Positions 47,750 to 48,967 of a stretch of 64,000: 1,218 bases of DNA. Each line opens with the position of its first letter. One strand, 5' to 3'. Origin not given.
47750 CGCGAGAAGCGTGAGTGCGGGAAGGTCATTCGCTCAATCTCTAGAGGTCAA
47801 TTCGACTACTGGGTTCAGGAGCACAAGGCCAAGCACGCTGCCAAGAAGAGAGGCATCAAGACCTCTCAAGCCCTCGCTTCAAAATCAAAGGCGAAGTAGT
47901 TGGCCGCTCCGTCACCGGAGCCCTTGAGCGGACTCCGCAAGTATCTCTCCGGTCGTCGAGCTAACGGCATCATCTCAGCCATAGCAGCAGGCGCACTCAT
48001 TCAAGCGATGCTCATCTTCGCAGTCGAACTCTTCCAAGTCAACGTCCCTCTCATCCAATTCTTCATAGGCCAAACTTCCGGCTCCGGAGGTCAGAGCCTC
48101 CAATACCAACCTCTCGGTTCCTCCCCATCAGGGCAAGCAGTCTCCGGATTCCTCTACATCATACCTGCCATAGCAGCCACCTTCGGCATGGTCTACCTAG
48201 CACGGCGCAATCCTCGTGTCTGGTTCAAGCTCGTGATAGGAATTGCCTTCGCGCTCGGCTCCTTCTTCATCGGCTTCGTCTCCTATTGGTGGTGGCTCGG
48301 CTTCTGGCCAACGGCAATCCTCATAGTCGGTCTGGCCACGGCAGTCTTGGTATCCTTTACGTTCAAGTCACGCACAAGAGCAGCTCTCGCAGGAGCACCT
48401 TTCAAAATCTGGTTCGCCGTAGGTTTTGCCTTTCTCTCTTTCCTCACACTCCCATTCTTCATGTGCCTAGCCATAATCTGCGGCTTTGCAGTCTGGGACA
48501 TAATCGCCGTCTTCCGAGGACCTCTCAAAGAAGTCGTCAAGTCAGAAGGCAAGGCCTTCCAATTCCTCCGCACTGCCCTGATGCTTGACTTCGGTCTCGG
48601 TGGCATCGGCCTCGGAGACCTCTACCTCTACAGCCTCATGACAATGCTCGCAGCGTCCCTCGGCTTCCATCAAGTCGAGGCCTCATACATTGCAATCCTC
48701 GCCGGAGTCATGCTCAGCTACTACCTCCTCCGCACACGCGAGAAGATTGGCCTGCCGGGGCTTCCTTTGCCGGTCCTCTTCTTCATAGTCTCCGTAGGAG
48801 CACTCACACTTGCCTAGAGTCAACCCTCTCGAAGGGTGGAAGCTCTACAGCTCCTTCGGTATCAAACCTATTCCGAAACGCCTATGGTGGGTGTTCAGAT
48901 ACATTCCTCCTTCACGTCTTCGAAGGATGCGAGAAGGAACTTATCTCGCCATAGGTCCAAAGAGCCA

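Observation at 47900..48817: Presenilin/SPP-family GxGD intramembrane aspartyl protease encoded in a virus-like element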

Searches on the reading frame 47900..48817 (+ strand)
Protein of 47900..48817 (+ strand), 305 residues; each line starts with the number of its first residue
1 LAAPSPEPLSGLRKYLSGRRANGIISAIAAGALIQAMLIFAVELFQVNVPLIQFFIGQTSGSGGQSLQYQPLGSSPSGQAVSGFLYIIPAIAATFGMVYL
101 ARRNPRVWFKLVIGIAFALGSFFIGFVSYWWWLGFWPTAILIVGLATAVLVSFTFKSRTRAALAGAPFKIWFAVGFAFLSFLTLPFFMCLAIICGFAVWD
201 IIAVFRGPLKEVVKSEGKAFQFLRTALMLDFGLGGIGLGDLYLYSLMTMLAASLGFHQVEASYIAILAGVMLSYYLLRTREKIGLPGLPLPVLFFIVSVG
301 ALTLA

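Call 3: search_protein_families(library=pfam, proteins=[window:47900-48817:+], max_evalue=10)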
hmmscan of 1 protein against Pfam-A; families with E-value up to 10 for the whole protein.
window:47900-48817:+ (305 aa): 1 family
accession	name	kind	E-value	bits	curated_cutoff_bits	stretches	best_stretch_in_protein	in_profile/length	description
PF01080.22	Presenilin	-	1.5e-06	27.7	34.3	2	236-296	334-394/408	Presenilin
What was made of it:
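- On Peptidase A22 (presenilin / SPP / PSH GxGD intramembrane aspartyl proteases): Pfam PF01080 gives E 1.5e-6 but 27.7 bits, below the gathering score of 34.3 (call 3).
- Checked: Single-sequence Pfam PF01080 gives E 1.5e-6 (27.7 bits, below the 34.3 gathering score; call 3).
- Pfam Presenilin gives E 1.5e-6 (call 3). The single-sequence Pfam score is below the gathering cut-off (27.7 against 34.3 bits; call 3). Its Pfam score is sub-threshold (call 3). There is no Pfam Peptidase_A24 hit even at E<=10 (call 3).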

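Call 4: search_protein_families(library=ncbifam, proteins=[window:47900-48817:+], max_evalue=10)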
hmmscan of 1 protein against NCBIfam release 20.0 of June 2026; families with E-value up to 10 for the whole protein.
window:47900-48817:+ (305 aa): 0 families
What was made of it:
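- On Peptidase A22 (presenilin / SPP / PSH GxGD intramembrane aspartyl proteases): There is no NCBIfam hit (call 4).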

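Call 5: search_solved_structures(query=window:47900-48817:+, max_evalue=10, show_alignments=3)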
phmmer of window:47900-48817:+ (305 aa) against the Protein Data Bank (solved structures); distinct sequences matched with E-value up to 10: 7.
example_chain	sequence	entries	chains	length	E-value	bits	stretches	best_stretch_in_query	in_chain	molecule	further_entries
7w4b_A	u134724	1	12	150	0.087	15.5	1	88-140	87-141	17 kDa phloem lectin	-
7yaq_A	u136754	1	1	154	0.091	15.4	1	88-140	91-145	17 kDa phloem lectin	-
7vs6_A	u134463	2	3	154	0.091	15.4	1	88-140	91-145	17 kDa phloem lectin | Phloem lectin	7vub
3rpw_A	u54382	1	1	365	0.094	15.4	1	127-185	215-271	ABC transporter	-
7vwb_A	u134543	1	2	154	0.11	15.2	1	88-138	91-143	phloem lectin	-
8uck_i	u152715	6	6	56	0.5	13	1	115-139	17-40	Cytochrome c oxidase subunit 9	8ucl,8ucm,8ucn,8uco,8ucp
8ucj_i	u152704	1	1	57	0.53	12.9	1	115-139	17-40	Cytochrome c oxidase subunit 9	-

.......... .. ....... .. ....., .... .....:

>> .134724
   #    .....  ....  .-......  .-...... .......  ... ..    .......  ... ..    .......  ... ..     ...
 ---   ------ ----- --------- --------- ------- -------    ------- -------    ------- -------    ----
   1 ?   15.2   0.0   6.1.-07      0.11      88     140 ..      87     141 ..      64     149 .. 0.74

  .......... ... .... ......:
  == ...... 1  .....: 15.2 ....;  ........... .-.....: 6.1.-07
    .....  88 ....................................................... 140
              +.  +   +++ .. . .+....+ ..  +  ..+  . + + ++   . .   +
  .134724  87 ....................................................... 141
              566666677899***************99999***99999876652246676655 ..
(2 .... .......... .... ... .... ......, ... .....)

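Call 10: find_homologous_proteins(query=window:47900-48817:+, max_evalue=0.001)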
Query window:47900-48817:+ (305 aa): 4 proteins with E <= 0.001 among 8000 candidates.
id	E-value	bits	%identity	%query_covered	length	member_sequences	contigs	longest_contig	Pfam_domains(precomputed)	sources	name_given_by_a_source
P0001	3.1e-189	646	100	100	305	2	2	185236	PF01080.23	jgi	jgi:hypothetical protein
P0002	1.7e-55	207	40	91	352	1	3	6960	PF01080.23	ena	-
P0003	4.0e-9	54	26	70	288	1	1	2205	PF06550.16,PF01080.23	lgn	-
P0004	2.0e-4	39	36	36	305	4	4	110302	PF06550.16,PF01080.23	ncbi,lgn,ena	ncbi:MAG: hypothetical protein ACTSQO_06165 [Candidatus Helarchaeota archaeon]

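Call 11: search_protein_families(library=phrogs, proteins=[window:47900-48817:+], max_evalue=0.01)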
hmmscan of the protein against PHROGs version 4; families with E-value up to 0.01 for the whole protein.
window:47900-48817:+ (305 aa): 0 families

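Call 12: find_encoding_contigs(protein=P0001, flank=10000, max_places=6)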
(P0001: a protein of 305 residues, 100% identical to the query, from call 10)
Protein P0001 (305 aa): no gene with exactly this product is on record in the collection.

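Call 13: find_encoding_contigs(protein=P0002, flank=10000, max_places=6)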
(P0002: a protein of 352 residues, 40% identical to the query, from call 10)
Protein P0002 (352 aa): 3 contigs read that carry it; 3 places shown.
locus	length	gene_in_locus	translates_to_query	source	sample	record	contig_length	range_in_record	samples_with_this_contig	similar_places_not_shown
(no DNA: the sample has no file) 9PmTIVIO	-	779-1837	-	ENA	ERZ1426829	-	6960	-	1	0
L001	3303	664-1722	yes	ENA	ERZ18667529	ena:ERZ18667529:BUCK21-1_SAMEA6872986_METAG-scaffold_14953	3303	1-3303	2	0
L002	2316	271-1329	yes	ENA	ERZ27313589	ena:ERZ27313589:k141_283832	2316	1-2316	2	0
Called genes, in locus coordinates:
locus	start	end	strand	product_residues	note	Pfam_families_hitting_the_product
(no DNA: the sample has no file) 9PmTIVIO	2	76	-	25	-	?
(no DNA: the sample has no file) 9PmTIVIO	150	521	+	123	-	-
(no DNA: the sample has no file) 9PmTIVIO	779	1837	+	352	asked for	PF01080:Presenilin (weak)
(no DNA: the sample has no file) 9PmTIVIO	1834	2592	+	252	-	-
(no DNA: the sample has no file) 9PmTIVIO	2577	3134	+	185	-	-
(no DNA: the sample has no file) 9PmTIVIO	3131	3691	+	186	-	-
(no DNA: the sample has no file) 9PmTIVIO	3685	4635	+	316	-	PF01073:3Beta_HSD, PF01370:Epimerase, PF02719:Polysacc_synt_2, PF04321:RmlD_sub_bind, PF07993:NAD_binding_4 (faint), PF13460:NAD_binding_10, PF16363:GDP_Man_Dehyd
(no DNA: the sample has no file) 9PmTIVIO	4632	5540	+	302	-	PF01073:3Beta_HSD, PF01370:Epimerase, PF04321:RmlD_sub_bind, PF16363:GDP_Man_Dehyd, PF07993:NAD_binding_4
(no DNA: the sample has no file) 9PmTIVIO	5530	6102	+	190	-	-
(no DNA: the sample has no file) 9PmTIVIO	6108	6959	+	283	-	PF13186:SPASM (weak)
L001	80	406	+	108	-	-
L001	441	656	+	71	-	-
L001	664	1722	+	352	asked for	PF01080:Presenilin (weak)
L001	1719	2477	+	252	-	-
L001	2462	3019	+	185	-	-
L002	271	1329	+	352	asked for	PF01080:Presenilin (weak)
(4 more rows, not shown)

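Call 17: search_solved_structures(query=A1, max_evalue=1, show_alignments=3)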
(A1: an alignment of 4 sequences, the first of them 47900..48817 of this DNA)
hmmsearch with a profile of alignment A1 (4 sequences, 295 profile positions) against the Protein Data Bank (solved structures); distinct sequences matched with E-value up to 1: 9.
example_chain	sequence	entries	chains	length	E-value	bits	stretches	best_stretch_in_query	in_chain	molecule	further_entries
6iyc_B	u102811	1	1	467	4.8e-16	62.2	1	62-289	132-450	Presenilin-1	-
5a63_B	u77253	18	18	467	5.6e-16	62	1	62-289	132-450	Presenilin-1 | Presenilin-1 CTF12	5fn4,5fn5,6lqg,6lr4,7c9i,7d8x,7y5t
8x52_B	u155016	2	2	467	6.1e-15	58.6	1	62-289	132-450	Presenilin-1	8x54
5fn2_B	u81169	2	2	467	1.6e-14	57.2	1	62-289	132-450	Presenilin-1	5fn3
6idf_B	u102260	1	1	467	1.9e-14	57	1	62-289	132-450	Presenilin-1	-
7y5x_B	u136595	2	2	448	2e-14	56.9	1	53-287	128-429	Presenilin-2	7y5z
8oqz_B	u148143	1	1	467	2.5e-14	56.6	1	62-289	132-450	Presenilin-1 CTF12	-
2kr6_A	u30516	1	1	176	3e-11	46.4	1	222-289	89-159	Presenilin-1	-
4hyc_A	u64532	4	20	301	9.4e-09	38.3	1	41-275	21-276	Putative uncharacterized protein | Uncharacterized protein PSH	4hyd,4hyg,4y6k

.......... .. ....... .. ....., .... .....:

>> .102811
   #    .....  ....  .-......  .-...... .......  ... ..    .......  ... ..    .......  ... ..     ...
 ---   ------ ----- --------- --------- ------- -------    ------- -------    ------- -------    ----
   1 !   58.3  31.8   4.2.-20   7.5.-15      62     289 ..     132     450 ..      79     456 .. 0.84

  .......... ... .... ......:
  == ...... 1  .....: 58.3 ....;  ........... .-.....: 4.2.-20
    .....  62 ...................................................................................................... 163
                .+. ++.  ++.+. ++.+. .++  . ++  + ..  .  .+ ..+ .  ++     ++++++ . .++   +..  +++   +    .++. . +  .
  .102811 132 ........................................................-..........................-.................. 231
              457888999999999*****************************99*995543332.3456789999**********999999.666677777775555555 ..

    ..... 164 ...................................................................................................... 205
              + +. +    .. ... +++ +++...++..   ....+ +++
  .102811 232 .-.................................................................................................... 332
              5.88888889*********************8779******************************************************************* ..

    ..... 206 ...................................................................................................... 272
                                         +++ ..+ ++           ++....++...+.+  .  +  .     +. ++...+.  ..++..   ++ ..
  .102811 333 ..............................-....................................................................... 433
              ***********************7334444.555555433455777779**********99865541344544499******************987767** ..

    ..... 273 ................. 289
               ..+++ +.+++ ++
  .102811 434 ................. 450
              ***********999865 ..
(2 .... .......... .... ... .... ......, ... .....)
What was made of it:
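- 48602..48634 (+): TM7 motif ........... (GxGD). The second catalytic Asp, D240, is codon 48617-48619. The motif aligns with PS1 GLGD385 (call 17).
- Closest known: Presenilin-1/2, the catalytic subunit of gamma-secretase. Same: The alignment covers TM1-TM9, with D257, D385 and PAL opposite D200, D240 and PGL (call 17).
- Checked: The 4-sequence profile against PDB gives PS1 E 4.8e-16 (call 17).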

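Call 20: search_dna_similar(collection=phages, mode=protein, query=window:47900-48817:+, max_evalue=0.01)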
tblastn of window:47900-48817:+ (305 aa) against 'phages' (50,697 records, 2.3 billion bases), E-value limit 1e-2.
No match.

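Call 21: find_related_loci(query=A1, collection=viral_contigs, flank=10000)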
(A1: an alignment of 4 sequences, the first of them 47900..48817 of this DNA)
Query A1 (305 aa) in viral_contigs; peptide patterns used: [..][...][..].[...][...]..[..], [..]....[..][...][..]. (x = any residue, [..] = any of these).
20 stretches matched a pattern, but none encodes a relative of the query by tblastn (E <= 1e-3).

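Call 22: find_related_loci(query=A1, collection=genome_contigs, flank=10000)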
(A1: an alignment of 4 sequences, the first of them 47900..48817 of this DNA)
Query A1 (305 aa) in genome_contigs; peptide patterns used: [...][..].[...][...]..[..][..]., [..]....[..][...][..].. (x = any residue, [..] = any of these).
234 stretches matched a pattern; 181 encode a relative of the query (tblastn E <= 1e-3); the best 80 are kept; 80 distinct loci.
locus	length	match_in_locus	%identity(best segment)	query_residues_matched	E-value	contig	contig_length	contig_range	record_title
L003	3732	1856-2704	31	9-292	2e-18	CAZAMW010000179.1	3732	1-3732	MAG TPA_asm: uncultured Nitrosopumilales archaeon isolate SRP226684_co1_57 genome assembly, contig: NODE_20810_length_37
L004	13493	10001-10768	32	42-291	3e-18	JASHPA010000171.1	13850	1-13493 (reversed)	MAG: Nitrososphaerales archaeon isolate JOPF037 JOPF_AWAY_contig_1251908, whole genome shotgun sequence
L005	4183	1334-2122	31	36-291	2e-17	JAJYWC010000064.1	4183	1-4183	MAG: archaeon isolate FK2.bin78 NODE_29655_length_4183_cov_1.372041, whole genome shotgun sequence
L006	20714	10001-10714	30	68-304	7e-16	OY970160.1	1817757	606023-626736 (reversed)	MAG: uncultured Nitrososphaerales archaeon isolate MFD09222.bin.1.114 genome assembly, chromosome: 1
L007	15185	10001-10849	28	1-294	2e-15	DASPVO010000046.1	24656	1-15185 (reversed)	MAG TPA_asm: Nitrososphaerales archaeon isolate SMAG_U12331 k141_144209, whole genome shotgun sequence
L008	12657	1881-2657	28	30-293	4e-15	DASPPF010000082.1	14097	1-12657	MAG TPA_asm: Nitrososphaerales archaeon isolate SMAG_U12166 k141_1528454, whole genome shotgun sequence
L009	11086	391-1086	29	70-298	6e-15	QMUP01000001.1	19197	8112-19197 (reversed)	MAG: Candidatus Wolframiiraptor sp. isolate B99-G9 B99_Guay9_scaffold_01853, whole genome shotgun sequence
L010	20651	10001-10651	33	75-293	7e-15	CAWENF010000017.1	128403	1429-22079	MAG: uncultured archaeon isolate MFD02923.bin.2.77 genome assembly, contig: contig_6777, whole genome shotgun sequence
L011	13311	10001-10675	33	70-294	3e-14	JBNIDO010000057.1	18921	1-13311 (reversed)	MAG: Candidatus Bathyarchaeia archaeon isolate Bathy6-F36_MillC Bathy36__WFmsp_mb_bin.24_WF_000000004029, whole genome s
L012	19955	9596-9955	38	182-290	4e-14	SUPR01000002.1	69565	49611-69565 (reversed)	MAG: Candidatus Helarchaeota ASGARD archaeon Hel_GB_B NODE_2_length_69565_cov_6.26464, whole genome shotgun sequence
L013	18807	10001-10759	28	39-292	3e-14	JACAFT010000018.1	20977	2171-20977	MAG: Thaumarchaeota archaeon isolate ASW2_bin45 ASW2bin45_18, whole genome shotgun sequence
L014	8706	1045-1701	29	74-293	5e-14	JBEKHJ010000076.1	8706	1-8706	MAG: Candidatus Bathyarchaeia archaeon isolate SPRUCE 274 SPRUCE_274_76, whole genome shotgun sequence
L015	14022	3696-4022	37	197-299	7e-14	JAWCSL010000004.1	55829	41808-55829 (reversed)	MAG: Candidatus Aenigmatarchaeota archaeon isolate JZ-2_202101_bins_119 JZ-2_202101_bins_119_scaffold_4, whole genome sh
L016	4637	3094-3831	30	48-294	7e-14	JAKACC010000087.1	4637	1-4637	MAG: archaeon isolate WH2.bin77 NODE_35655_length_4637_cov_3.115078, whole genome shotgun sequence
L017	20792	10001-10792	29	28-293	1e-13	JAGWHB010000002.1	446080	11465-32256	MAG: Thaumarchaeota archaeon isolate REEA66 REEA66_2_length_446080_cov_7.883153, whole genome shotgun sequence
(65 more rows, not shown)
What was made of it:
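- Host chromosomes of this lineage already encode a PSH (for example L006 in a 1.8 Mb chromosome; call 22), so the need for a second copy is unexplained. PSH genes are common on chromosomes of Nitrososphaeria, Bathyarchaeia and Asgard archaea, with 181 genomic relatives found (call 22).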

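Call 24: find_homologous_proteins(query=A1, max_evalue=0.00001)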
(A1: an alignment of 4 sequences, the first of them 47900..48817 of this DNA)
Query A1 (4 sequences) (305 aa, profile of the alignment): 83 proteins with E <= 0.00001 among 8000 candidates.
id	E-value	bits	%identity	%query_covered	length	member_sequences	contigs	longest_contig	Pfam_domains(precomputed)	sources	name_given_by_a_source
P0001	4.5e-112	392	100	100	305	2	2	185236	PF01080.23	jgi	jgi:hypothetical protein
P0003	1.2e-109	384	26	70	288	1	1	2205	PF06550.16,PF01080.23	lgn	-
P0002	8.4e-108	378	40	91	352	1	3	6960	PF01080.23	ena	-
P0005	5.3e-100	353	29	61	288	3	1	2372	PF01080.23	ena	-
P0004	1.3e-98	348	36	36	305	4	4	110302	PF06550.16,PF01080.23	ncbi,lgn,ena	ncbi:MAG: hypothetical protein ACTSQO_06165 [Candidatus Helarchaeota archaeon]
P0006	1.1e-97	345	26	67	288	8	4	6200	PF06550.16,PF01080.23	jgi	-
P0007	3.7e-85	304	27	62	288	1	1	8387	PF06550.16,PF01080.23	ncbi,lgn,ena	-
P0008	2.2e-84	301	29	57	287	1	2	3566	PF01080.23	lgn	-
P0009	4.3e-82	294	28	66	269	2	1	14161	PF01080.23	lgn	-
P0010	2.9e-81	291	27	66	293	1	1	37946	PF06550.16,PF01080.23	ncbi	-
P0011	4.0e-81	291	27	66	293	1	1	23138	PF06550.16,PF01080.23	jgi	-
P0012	4.0e-81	291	26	66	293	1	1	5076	PF06550.16,PF01080.23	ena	-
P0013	5.2e-81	290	26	66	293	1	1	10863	PF06550.16,PF01080.23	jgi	jgi:presenilin-like A22 family membrane protease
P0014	6.5e-81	290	26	66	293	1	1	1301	PF06550.16,PF01080.23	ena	-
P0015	8.4e-81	290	27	66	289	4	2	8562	PF06550.16,PF01080.23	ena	-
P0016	1.2e-80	289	26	66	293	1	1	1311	PF06550.16,PF01080.23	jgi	-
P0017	1.3e-79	286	28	57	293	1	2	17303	PF06550.16,PF01080.23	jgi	-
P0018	1.4e-79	286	29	57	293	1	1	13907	PF06550.16,PF01080.23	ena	-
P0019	5.0e-79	284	29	49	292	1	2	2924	PF06550.16,PF01080.23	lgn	-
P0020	9.7e-79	283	28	64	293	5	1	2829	PF06550.16,PF01080.23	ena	-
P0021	5.1e-78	281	28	58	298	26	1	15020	PF06550.16,PF01080.23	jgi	jgi:presenilin-like A22 family membrane protease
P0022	5.9e-78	280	26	66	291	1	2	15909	PF06550.16,PF01080.23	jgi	jgi:presenilin-like A22 family membrane protease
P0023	9.4e-78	280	32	65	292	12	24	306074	PF01080.23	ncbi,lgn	ncbi:MAG: hypothetical protein QXU12_05750 [Nitrososphaerota archaeon]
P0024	1.2e-77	279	26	66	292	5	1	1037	PF06550.16,PF01080.23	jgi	jgi:presenilin-like A22 family membrane protease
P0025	1.7e-77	279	29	58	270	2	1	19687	PF01080.23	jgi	-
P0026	5.2e-72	261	29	75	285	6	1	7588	PF06550.16,PF01080.23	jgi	-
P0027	4.0e-71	258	30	75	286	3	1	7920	PF01080.23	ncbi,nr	ncbi:MAG: hypothetical protein J7J94_00050 [Thaumarchaeota archaeon]|nr:hypothetical protein [Nitros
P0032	4.0e-68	248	31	49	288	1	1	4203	PF01080.23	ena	-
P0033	1.4e-67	246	28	73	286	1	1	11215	PF01080.23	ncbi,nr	ncbi:MAG: hypothetical protein J7K49_07420 [Thaumarchaeota archaeon]|nr:hypothetical protein [Nitros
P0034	1.5e-67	246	28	73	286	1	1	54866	PF01080.23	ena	-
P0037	8.7e-66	240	28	61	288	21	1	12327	PF01080.23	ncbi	-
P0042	1.5e-63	233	29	66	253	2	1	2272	PF06550.16,PF01080.23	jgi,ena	-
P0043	3.1e-63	232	26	65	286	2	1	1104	PF06550.16,PF01080.23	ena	-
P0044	4.0e-63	232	25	70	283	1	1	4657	PF06550.16,PF01080.23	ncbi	-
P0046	6.5e-61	224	27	70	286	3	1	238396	PF06550.16,PF01080.23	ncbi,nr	ncbi:MAG: presenilin family intramembrane aspartyl protease [Nitrososphaerota archaeon]|nr:presenili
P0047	2.6e-60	222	32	65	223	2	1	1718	PF01080.23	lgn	-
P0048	5.4e-60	221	26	70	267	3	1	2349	PF06550.16,PF01080.23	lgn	-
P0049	8.0e-60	221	28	75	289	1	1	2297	PF01080.23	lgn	-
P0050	3.0e-58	216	26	61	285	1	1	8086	PF06550.16,PF01080.23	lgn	-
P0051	8.6e-58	214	27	73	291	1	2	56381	PF06550.16,PF01080.23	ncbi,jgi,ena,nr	ncbi:MAG: hypothetical protein J7J28_04970 [Thaumarchaeota archaeon]|nr:hypothetical protein [Nitros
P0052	9.0e-58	214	27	73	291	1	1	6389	PF06550.16,PF01080.23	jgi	-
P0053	1.3e-57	214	32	21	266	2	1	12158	PF06550.16,PF01080.23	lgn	-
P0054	2.6e-57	213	28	73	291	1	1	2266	PF06550.16,PF01080.23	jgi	-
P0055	2.7e-57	212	24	70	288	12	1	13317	PF06550.16,PF01080.23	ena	-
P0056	2.8e-57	212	27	73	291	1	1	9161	PF06550.16,PF01080.23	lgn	-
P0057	4.3e-57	212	25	58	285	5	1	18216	PF06550.16,PF01080.23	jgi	-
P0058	1.0e-56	211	28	75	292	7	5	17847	PF06550.16,PF01080.23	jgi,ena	-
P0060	2.0e-56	210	26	73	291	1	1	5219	PF06550.16,PF01080.23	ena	-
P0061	2.5e-56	209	26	73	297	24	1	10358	PF06550.16,PF01080.23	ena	-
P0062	2.7e-56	209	25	58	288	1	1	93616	PF06550.16,PF01080.23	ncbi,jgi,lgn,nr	ncbi:MAG: hypothetical protein LZ168_00855 [Thaumarchaeota archaeon]|jgi:presenilin-like A22 family 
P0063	4.3e-56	209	25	58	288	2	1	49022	PF06550.16,PF01080.23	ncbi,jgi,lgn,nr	ncbi:MAG: hypothetical protein LZ174_02580 [Thaumarchaeota archaeon]|jgi:presenilin-like A22 family 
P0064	5.1e-56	208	25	58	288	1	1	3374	PF06550.16,PF01080.23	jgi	jgi:presenilin-like A22 family membrane protease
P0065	5.3e-56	208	25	58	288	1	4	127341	PF06550.16,PF01080.23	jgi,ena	jgi:presenilin-like A22 family membrane protease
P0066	5.3e-56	208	28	53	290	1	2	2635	PF06550.16,PF01080.23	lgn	-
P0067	7.1e-56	208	32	37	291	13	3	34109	PF06550.16,PF01080.23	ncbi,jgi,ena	-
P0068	2.2e-55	206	24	73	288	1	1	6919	PF06550.16,PF01080.23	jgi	jgi:presenilin-like A22 family membrane protease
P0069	5.8e-55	205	31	36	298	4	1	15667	PF06550.16,PF01080.23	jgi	-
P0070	7.1e-55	205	37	21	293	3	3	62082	PF06550.16,PF01080.23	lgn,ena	-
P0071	7.3e-55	205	34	39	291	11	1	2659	PF06550.16,PF01080.23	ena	-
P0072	1.1e-54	204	28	75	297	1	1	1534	PF06550.16,PF01080.23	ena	-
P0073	9.7e-54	201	32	21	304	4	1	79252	PF06550.16,PF01080.23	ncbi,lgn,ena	-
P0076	5.7e-42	162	35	36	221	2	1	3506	PF06550.16,PF01080.23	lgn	-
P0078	1.2e-22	99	24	76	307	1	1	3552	PF01080.23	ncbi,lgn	ncbi:MAG: hypothetical protein QXL15_04210 [Candidatus Korarchaeota archaeon]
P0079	1.1e-21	96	31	36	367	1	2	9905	PF01080.23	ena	-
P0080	2.7e-21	94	33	33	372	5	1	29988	PF01080.23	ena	-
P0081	3.4e-21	94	26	33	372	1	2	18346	PF01080.23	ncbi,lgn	-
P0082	1.4e-19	89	28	34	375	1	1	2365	PF01080.23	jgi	jgi:hypothetical protein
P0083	2.3e-16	78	26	31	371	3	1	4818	PF01080.23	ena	-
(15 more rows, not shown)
